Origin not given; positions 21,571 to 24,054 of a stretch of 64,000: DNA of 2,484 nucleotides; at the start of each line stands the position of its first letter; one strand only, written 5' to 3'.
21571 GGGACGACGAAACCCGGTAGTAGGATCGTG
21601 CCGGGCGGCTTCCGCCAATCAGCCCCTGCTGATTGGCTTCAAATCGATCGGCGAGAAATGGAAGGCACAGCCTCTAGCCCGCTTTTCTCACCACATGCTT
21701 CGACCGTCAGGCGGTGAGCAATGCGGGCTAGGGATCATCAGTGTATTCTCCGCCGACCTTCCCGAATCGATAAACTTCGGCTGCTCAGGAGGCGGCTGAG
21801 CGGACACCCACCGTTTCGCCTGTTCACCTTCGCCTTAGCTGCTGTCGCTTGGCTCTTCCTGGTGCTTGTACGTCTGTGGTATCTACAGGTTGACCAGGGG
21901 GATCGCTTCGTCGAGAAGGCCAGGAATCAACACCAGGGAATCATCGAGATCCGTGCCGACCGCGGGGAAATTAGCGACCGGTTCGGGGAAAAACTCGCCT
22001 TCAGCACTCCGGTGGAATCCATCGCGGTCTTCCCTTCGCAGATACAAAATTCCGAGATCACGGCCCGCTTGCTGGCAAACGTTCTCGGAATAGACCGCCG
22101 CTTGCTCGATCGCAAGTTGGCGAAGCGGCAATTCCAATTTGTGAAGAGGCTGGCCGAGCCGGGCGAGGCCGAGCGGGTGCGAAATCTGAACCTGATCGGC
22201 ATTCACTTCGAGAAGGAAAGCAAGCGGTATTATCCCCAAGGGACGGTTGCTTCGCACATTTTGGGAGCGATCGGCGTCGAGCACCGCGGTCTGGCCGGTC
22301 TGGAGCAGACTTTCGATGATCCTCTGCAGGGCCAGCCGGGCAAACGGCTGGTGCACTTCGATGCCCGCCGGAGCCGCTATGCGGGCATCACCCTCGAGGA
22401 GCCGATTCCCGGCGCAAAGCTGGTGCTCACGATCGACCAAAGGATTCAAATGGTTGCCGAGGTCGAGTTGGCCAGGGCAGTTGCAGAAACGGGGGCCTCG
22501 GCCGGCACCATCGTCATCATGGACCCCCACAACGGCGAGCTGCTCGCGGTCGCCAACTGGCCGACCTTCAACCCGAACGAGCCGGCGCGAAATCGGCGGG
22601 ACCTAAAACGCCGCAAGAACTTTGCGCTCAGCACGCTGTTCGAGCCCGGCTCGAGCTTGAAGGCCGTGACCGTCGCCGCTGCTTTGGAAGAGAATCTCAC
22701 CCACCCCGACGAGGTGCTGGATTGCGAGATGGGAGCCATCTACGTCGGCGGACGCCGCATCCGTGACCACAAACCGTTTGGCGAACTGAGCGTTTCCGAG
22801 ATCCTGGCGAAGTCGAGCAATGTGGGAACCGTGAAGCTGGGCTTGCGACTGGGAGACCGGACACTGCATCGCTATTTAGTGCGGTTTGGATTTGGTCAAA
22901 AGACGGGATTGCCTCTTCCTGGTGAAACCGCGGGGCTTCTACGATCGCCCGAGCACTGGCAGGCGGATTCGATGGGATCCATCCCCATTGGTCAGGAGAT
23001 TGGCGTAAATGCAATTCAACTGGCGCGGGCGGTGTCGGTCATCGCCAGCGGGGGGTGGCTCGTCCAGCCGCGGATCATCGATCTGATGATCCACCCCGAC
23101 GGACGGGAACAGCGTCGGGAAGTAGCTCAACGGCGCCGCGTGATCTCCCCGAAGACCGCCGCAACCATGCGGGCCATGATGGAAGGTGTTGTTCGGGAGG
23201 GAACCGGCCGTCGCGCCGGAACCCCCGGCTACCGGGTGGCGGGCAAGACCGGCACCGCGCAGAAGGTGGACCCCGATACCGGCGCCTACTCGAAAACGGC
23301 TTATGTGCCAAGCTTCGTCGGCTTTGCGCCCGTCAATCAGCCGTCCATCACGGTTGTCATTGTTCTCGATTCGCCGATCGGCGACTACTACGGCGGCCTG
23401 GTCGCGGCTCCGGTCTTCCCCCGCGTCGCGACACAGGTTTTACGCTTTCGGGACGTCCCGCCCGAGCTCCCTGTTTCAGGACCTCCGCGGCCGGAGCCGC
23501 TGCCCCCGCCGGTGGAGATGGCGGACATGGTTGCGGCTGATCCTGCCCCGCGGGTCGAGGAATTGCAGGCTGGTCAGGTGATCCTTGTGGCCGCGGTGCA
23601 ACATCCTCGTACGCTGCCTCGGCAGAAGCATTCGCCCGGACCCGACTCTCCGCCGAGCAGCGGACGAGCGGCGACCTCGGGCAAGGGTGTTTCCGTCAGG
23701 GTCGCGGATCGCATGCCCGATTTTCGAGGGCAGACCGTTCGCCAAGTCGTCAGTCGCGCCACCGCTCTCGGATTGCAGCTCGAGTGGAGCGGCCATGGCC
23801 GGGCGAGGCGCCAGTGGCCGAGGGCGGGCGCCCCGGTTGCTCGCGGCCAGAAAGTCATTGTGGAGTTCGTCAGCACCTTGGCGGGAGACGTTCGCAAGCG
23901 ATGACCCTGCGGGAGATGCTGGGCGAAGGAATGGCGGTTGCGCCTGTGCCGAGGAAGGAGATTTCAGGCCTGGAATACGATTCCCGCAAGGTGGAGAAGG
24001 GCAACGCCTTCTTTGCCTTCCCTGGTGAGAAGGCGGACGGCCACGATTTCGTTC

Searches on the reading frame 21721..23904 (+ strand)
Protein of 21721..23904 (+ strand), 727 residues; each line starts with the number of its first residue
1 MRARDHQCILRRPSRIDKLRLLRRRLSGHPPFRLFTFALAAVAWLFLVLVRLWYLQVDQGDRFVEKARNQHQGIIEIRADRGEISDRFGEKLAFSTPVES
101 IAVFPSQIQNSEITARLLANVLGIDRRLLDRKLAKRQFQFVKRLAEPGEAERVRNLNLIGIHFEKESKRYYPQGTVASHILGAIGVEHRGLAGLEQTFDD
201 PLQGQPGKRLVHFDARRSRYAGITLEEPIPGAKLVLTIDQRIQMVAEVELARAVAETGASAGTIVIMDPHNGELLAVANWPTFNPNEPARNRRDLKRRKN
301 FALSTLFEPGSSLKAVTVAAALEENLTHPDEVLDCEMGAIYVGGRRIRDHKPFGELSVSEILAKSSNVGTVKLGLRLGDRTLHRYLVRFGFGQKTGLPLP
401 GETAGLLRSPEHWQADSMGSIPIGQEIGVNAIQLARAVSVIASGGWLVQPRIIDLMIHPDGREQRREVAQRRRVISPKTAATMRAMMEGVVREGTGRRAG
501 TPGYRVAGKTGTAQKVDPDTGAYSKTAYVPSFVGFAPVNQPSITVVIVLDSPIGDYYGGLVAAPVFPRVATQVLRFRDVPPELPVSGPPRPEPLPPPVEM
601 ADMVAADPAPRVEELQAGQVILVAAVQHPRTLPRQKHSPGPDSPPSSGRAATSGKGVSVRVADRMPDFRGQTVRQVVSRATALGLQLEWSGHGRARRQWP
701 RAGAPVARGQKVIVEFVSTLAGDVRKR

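Call 10: search_protein_families(library=ncbifam, proteins=[window:21721-23904:+])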
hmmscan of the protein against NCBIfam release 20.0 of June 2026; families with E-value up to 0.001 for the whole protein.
window:21721-23904:+ (727 aa): 20 families
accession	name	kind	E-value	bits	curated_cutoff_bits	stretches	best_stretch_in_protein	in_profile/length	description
TIGR02214.1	spoVD_pbp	equivalog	3.7e-145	484.8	688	1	36-582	4-563/636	stage V sporulation protein D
TIGR03423.1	pbp2_mrdA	equivalog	1.5e-101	340.8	455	1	33-574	2-591/593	penicillin-binding protein 2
NF053573.1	PBP2_PenA_Neis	exception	8e-101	338.3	1105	1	36-582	29-569/572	peptidoglycan D,D-transpeptidase PBP2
NF011685.0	PRK15105.1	subfamily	3.7e-94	316.4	737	1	43-582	33-566/588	peptidoglycan glycosyltransferase FtsI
NF038271.1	strep_PBP2X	exception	7e-44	150.2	1050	1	60-554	52-594/750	penicillin-binding protein PBP2X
NF051842.1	PBP4_5_Efaec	equivalog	4.9e-36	124.3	700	1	77-514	161-614/668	penicillin-binding protein PBP4(5)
TIGR02074.1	PBP_1a_fam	subfamily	9e-34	117.1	508.75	1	231-570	223-529/535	PBP1A family penicillin-binding protein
NF008061.0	PRK10795.1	equivalog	1.4e-25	90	962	2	190-551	207-594/634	peptidoglycan DD-transpeptidase MrdA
NF038278.1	strep_PBP2B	exception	6.1e-21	74.6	975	1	190-549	263-652/678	penicillin-binding protein PBP2B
NF051885.1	tranpepglycosPbpC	equivalog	1e-19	70.6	900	1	231-516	291-547/632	multimodular transpeptidase-transglycosylase PbpC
NF038276.1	strep_PBP2A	exception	4.5e-12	45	1100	1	415-515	481-581/716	penicillin-binding protein PBP2A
NF038272.1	strep_PBP1A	exception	7.9e-11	41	1075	1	424-527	471-573/658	penicillin-binding protein PBP1A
NF007061.0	PRK09506.1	equivalog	1.7e-09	36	1120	1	259-515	467-700/825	bifunctional glycosyl transferase/transpeptidase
NF011423.0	PRK14850.1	equivalog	2.8e-09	35.9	1275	1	230-515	378-646/764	penicillin-binding protein 1b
TIGR02071.1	PBP_1b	equivalog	2.9e-09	35.7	717.75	1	260-514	404-635/729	penicillin-binding protein 1B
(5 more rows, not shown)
